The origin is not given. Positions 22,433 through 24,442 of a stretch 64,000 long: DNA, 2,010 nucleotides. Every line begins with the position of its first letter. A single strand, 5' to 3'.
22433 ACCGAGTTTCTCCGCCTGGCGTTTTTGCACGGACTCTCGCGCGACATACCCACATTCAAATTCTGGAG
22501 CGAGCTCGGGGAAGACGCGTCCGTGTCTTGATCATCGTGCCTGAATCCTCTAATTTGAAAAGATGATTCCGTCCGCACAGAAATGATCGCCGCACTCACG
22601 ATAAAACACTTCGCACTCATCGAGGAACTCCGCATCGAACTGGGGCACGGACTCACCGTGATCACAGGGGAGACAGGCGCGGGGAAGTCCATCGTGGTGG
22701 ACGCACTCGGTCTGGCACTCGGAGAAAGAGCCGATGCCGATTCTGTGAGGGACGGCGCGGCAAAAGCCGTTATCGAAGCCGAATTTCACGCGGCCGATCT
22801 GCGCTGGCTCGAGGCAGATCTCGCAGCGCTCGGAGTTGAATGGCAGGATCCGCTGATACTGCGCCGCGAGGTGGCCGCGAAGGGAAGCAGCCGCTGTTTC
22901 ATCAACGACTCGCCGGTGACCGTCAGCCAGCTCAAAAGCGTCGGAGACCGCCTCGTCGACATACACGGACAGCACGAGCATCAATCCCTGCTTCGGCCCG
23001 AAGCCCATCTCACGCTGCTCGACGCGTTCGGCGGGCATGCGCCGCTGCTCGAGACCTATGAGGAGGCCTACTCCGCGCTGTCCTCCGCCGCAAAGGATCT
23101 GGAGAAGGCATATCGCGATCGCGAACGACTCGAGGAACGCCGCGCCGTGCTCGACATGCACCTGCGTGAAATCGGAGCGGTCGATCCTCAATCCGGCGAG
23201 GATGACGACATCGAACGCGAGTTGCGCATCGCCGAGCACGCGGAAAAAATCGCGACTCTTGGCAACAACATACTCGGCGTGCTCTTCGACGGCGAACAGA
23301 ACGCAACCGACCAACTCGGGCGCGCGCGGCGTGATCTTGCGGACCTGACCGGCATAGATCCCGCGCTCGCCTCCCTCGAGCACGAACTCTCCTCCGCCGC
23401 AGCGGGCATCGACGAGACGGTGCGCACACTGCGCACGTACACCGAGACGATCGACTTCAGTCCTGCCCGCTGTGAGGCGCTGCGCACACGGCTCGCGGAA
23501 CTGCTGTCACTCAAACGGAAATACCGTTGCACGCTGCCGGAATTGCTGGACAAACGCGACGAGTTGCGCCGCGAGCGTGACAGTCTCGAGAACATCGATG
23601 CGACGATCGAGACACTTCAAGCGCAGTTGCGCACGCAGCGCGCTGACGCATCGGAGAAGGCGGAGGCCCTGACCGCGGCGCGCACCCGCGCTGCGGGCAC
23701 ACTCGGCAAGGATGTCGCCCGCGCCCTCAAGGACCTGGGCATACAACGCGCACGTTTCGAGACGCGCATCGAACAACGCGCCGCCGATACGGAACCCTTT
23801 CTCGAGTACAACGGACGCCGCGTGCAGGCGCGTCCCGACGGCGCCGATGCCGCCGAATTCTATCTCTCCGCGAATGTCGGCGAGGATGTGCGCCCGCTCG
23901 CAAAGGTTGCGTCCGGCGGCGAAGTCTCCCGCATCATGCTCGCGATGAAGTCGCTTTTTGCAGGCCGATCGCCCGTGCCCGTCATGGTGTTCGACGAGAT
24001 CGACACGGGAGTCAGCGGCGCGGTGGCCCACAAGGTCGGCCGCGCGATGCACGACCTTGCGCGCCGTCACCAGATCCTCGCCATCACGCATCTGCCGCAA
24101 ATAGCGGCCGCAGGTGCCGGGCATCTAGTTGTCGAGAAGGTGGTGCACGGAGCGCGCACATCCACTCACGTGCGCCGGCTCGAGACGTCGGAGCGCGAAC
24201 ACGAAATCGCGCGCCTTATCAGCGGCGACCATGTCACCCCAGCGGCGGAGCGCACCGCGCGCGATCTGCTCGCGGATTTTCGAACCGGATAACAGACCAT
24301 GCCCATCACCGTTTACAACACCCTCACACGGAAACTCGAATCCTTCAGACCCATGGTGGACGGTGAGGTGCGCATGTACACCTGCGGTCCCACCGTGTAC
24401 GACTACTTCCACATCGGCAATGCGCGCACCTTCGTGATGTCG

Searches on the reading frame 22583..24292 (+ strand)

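Call 74: search_protein_families(library=pfam, proteins=[window:22583-24292:+], max_evalue=0.00001)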
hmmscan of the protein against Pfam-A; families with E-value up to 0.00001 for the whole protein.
window:22583-24292:+ (569 aa): 3 families
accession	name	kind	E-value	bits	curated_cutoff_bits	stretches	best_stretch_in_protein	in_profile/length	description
PF02463.25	SMC_N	-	1e-16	61.5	40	1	2-510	2-204/220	RecF/RecN/SMC N terminal domain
PF13476.12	AAA_23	-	6.8e-14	53.4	27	1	5-61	2-60/201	AAA domain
PF13304.12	AAA_21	-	3.4e-07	31.1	27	0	450-507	244-302/304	AAA domain, putative AbiEii toxin, Type IV TA system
